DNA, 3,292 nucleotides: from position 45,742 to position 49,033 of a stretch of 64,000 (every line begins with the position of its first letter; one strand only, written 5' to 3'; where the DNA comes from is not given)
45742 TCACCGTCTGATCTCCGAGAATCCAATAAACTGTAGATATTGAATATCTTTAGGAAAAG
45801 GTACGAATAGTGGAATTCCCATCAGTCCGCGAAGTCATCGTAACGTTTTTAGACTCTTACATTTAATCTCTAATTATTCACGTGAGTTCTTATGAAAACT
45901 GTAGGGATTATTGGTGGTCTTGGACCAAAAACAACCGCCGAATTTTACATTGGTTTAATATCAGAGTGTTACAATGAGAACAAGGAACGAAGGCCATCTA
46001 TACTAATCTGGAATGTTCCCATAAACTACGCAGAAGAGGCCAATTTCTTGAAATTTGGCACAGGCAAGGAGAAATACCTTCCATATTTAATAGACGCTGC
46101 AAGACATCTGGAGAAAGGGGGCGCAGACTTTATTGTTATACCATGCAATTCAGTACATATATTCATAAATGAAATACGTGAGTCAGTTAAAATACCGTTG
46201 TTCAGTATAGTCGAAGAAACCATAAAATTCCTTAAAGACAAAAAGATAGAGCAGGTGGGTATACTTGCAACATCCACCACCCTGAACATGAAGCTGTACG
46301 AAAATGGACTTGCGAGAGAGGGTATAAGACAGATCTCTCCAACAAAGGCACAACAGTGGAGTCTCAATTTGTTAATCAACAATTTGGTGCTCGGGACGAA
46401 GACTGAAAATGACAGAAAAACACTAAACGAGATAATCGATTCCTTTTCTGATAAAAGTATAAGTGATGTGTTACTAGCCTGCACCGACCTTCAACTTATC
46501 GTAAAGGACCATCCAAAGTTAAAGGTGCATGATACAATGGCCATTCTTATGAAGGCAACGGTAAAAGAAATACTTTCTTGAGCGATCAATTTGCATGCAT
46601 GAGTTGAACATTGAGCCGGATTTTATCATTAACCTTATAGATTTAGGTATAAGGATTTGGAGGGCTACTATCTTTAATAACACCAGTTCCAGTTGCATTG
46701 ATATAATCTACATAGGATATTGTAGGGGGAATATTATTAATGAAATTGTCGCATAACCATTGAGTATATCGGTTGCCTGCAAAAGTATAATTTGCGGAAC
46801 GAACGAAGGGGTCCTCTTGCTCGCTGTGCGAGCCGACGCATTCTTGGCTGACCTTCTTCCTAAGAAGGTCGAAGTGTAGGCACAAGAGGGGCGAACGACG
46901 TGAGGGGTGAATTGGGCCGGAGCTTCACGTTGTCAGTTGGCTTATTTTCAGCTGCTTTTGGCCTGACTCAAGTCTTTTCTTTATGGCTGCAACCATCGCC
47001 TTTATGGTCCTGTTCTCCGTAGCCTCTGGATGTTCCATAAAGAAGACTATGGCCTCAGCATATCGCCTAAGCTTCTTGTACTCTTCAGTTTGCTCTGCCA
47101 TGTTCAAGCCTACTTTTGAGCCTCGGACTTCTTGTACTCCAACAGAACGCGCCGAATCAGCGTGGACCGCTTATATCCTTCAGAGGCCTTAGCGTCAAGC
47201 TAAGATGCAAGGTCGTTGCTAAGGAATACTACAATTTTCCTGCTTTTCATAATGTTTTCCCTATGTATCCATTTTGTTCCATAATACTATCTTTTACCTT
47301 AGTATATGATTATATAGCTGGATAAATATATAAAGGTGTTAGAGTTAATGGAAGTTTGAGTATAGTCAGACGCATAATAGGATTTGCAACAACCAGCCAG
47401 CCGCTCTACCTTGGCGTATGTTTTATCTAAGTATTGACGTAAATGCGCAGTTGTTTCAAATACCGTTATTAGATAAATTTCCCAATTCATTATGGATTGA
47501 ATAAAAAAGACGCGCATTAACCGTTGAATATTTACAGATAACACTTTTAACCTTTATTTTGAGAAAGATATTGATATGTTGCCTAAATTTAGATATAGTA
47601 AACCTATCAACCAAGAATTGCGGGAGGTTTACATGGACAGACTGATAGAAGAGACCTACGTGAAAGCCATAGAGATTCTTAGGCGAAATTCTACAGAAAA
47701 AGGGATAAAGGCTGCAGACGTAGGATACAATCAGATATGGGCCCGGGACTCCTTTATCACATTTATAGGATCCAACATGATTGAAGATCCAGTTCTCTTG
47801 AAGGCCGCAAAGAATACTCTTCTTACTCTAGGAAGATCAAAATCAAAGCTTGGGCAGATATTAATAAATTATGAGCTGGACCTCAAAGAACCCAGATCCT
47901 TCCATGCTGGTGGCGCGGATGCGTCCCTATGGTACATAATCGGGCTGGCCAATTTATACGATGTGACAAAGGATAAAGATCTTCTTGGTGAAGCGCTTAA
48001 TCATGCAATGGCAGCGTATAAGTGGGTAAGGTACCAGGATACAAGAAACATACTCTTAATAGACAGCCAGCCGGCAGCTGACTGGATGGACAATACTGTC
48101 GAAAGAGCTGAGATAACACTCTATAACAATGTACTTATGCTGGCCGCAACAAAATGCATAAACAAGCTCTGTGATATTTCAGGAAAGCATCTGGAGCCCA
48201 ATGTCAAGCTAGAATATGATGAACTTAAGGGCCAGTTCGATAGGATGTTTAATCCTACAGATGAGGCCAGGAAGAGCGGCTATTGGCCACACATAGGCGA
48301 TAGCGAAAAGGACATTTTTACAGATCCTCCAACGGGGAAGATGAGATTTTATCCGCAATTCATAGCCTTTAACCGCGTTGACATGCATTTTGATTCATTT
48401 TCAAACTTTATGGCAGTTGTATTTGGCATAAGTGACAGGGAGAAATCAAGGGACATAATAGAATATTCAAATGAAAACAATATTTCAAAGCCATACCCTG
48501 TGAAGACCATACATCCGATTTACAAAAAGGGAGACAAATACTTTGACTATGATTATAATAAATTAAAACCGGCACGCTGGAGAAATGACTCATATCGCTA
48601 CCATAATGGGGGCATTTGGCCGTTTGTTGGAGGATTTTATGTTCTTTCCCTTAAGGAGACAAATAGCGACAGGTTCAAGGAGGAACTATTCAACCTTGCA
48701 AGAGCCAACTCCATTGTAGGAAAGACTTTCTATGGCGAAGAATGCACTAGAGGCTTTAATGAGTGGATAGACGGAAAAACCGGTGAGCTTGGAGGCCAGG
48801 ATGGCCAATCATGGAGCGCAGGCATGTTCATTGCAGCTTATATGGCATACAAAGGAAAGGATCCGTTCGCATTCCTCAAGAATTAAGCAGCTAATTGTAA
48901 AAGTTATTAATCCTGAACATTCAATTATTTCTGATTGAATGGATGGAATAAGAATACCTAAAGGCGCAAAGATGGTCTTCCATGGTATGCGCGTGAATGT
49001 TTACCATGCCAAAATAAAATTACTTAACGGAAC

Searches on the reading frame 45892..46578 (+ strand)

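Call 21: search_protein_families(library=pfam, proteins=[window:45892-46578:+], max_evalue=0.0001)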
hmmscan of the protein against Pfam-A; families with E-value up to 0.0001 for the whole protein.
window:45892-46578:+ (229 aa): 1 family
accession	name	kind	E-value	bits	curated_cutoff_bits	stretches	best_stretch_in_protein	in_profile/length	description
PF01177.27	Asp_Glu_race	-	2.7e-32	112.7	31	1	7-222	1-210/211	Asp/Glu/Hydantoin racemase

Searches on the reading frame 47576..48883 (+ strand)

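Call 21: search_protein_families(library=pfam, proteins=[window:47576-48883:+], max_evalue=0.0001)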
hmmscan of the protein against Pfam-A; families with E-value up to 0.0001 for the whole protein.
window:47576-48883:+ (436 aa): 3 families
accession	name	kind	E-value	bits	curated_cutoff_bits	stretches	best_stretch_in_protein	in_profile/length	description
PF06202.20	GDE_C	-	7.2e-15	55.2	21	1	46-418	20-365/367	Amylo-alpha-1,6-glucosidase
PF12899.13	Glyco_hydro_100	-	3.7e-11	42.8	23.6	1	266-421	284-428/435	Alkaline and neutral invertase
PF22422.2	MGH1-like_GH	-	1.9e-09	38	27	1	272-414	238-356/356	Mannosylglycerate hydrolase MGH1-like glycoside hydrolase domain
